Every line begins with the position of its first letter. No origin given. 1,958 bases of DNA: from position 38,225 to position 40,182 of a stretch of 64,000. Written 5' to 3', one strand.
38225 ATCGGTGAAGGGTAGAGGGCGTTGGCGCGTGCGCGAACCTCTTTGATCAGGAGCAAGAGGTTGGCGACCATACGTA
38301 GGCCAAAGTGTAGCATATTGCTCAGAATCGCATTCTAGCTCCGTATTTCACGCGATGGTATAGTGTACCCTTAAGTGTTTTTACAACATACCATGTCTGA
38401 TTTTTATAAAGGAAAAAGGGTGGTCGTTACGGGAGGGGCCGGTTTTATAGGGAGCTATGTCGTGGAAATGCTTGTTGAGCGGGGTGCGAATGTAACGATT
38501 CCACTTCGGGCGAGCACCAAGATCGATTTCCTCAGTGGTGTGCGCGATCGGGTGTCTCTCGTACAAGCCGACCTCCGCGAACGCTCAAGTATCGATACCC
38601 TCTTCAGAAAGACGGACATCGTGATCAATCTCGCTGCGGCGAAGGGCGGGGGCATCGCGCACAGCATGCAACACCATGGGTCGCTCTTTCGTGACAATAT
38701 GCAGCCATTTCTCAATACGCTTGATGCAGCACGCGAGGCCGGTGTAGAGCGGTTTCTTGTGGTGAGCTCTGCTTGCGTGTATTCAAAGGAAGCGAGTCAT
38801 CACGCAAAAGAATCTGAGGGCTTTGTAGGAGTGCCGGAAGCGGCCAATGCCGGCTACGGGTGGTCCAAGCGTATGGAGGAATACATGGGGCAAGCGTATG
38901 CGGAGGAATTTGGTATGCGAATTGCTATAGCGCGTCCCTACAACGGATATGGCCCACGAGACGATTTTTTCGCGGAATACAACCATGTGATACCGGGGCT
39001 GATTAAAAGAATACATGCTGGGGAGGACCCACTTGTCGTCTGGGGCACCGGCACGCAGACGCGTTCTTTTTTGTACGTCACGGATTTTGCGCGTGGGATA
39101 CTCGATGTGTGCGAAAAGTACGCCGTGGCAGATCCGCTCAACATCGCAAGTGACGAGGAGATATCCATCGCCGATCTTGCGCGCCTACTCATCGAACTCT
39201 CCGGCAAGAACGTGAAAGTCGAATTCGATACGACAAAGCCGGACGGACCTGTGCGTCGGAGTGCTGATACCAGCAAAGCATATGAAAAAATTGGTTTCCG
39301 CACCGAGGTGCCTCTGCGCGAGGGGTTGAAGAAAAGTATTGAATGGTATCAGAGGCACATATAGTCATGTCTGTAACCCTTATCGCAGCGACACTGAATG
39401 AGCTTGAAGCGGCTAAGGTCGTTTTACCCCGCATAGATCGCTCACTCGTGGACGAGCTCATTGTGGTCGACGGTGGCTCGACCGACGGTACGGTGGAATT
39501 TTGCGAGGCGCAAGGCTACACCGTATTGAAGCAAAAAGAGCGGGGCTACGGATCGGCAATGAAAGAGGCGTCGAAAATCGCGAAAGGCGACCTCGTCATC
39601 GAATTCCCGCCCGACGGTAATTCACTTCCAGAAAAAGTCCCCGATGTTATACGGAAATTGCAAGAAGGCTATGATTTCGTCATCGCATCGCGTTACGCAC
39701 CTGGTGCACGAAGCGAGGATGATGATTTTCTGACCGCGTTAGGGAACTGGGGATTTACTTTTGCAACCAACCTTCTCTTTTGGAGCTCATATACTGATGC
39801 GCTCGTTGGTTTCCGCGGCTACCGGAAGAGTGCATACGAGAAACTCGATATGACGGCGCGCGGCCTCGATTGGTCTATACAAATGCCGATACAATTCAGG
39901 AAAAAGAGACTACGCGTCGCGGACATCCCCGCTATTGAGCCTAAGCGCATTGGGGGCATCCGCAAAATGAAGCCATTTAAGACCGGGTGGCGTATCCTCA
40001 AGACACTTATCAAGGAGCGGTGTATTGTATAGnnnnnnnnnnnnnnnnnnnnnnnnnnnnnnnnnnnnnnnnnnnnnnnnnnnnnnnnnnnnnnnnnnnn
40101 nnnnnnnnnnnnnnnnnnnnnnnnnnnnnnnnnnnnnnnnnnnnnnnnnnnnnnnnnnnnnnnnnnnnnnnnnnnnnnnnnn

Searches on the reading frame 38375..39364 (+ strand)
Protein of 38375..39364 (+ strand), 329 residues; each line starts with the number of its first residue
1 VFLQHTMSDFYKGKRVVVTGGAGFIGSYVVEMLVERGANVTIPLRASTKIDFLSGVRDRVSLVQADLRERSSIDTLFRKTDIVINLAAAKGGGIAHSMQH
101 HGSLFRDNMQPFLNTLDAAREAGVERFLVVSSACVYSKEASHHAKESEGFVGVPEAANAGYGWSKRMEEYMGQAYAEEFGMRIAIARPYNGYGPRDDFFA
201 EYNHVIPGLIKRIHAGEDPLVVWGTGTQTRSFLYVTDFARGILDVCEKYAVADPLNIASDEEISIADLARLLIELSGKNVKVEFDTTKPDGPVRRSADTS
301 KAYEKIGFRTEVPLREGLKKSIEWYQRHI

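Call 8: search_protein_families(library=pfam, proteins=[window:38375-39364:+], max_evalue=0.001)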
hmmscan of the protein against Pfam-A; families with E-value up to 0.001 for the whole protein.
window:38375-39364:+ (329 aa): 10 families
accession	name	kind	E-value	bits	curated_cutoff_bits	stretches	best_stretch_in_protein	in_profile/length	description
PF01370.27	Epimerase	-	2.4e-54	184.7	20.9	1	16-257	1-239/240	NAD dependent epimerase/dehydratase family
PF16363.11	GDP_Man_Dehyd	-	3.3e-42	145.6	27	1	18-320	2-331/332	GDP-mannose 4,6 dehydratase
PF13460.12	NAD_binding_10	-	4.9e-17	62.8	27.2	1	20-147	1-114/184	NAD(P)H-binding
PF01073.25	3Beta_HSD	-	2.6e-13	50.1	22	1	17-201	1-191/280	3-beta hydroxysteroid dehydrogenase/isomerase family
PF07993.18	NAD_binding_4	-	1.4e-12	47.8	20.1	1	18-189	1-205/258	Male sterility protein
PF02719.21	Polysacc_synt_2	-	1.1e-10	41.6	20.2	1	16-132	1-128/293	Polysaccharide biosynthesis protein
PF05368.20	NmrA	-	2.1e-10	41.1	27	1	14-131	3-106/298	NmrA-like family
PF00106.31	adh_short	-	2.3e-05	24.4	26.6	1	14-93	1-91/195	short chain dehydrogenase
PF03435.24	Sacchrp_dh_NADP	-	2.9e-05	24.8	25.1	1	21-88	5-77/129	Saccharopine dehydrogenase NADP binding domain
PF04321.23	RmlD_sub_bind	-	0.00023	20.8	27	1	15-92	2-64/287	RmlD substrate binding domain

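Call 64: search_protein_families(library=ncbifam, proteins=[window:38375-39364:+], max_evalue=0.00001)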
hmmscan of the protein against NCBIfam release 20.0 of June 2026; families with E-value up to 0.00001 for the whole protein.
window:38375-39364:+ (329 aa): 27 families (the best 25 are shown)
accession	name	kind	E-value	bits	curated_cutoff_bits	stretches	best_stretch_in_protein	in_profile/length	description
NF047922.1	GDPFucSynFcl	equivalog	1.3e-53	182.4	500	1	13-327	2-303/308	GDP-L-fucose synthase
TIGR04180.1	EDH_00030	hypoth_equivalog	3.2e-41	141.4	475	1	16-308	1-292/297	NAD-dependent 4,6-dehydratase LegB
TIGR01181.1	dTDP_gluc_dehyt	equivalog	6.8e-40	137.1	365.1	1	16-328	2-314/321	dTDP-glucose 4,6-dehydratase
TIGR01179.1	galE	equivalog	6e-34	117.3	262.3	1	15-328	1-328/332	UDP-glucose 4-epimerase GalE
NF007582.0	PRK10217.1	equivalog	3.5e-21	75.7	698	1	14-325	2-331/355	dTDP-glucose 4,6-dehydratase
TIGR02197.1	heptose_epim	equivalog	5.8e-20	71.7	274.6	1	16-327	1-315/316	ADP-glyceromanno-heptose 6-epimerase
NF007490.0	PRK10084.1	subfamily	2.9e-19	69.3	649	1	15-326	2-335/361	dTDP-glucose 4,6-dehydratase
TIGR03466.1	HpnA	hypoth_equivalog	5.5e-19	68.2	367.65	1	15-196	2-175/327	hopanoid-associated sugar epimerase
NF011728.1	PRK15181.1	equivalog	1.9e-17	63.3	760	1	13-326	15-338/348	Vi polysaccharide biosynthesis UDP-N-acetylglucosaminuronic acid C-4 epimerase TviC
NF007956.0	PRK10675.1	subfamily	2.2e-17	63.2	394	1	15-328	2-332/338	UDP-glucose 4-epimerase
NF042422.1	oxyalk_red_OleD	equivalog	7.4e-15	55.1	580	1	15-251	2-220/329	2-alkyl-3-oxoalkanoate reductase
TIGR02622.1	CDP_4_6_dhtase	equivalog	9.1e-15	54.6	278.45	1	10-327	1-332/352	CDP-glucose 4,6-dehydratase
NF008360.0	PRK11150.1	equivalog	1.7e-13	50.5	452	1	16-276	2-254/310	ADP-glyceromanno-heptose 6-epimerase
TIGR01746.1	Thioester-redct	subfamily_domain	9.1e-12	44.9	213.35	1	16-284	2-289/371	thioester reductase domain-containing protein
NF042423.1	oxyalk_red_Shew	equivalog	1.7e-11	43.8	580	1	13-221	8-198/331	2-alkyl-3-oxoalkanoate reductase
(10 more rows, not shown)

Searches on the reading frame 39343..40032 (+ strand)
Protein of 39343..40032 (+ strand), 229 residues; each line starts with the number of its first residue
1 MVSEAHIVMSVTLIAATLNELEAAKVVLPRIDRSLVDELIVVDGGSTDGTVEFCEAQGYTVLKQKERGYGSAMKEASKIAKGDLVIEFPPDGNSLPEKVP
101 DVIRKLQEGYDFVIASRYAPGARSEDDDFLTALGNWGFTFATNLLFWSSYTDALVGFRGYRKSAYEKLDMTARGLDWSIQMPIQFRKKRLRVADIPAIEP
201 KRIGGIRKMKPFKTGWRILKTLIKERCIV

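Call 8: search_protein_families(library=pfam, proteins=[window:39343-40032:+], max_evalue=0.001)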
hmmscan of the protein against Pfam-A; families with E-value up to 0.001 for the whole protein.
window:39343-40032:+ (229 aa): 1 family
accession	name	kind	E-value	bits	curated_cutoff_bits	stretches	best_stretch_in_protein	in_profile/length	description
PF00535.33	Glycos_transf_2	-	8.6e-18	65.3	23.3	1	34-168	25-167/168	Glycosyl transferase family 2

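Call 64: search_protein_families(library=ncbifam, proteins=[window:39343-40032:+], max_evalue=0.00001)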
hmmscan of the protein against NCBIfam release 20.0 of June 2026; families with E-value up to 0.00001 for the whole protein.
window:39343-40032:+ (229 aa): 6 families
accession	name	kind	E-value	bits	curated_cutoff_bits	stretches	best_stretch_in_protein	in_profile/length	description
TIGR04182.1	glyco_TIGR04182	equivalog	4.5e-29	101.8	325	1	11-224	2-216/293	S-layer glycoprotein N-glycosyltransferase AglJ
NF041391.1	DPhHxTase_Halo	equivalog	1.1e-22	80.1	375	1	17-224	3-207/213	dolichyl-phosphate hexose transferase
TIGR04283.1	glyco_like_mftF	equivalog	2.2e-09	37.2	182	1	13-87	3-78/221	TIGR04283 family arsenosugar biosynthesis glycosyltransferase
NF058614.1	PPMAGASynPpgS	equivalog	1.2e-07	31.4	370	1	13-196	4-193/226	polyprenyl-phospho-N-acetylgalactosaminyl synthase PpgS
NF010496.0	PRK13915.1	equivalog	4.8e-07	29.2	262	1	9-86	31-121/307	glucosyl-3-phosphoglycerate synthase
TIGR04009.1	wcaE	equivalog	1.8e-06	27.4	369.2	1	32-111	29-111/248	colanic acid biosynthesis glycosyltransferase WcaE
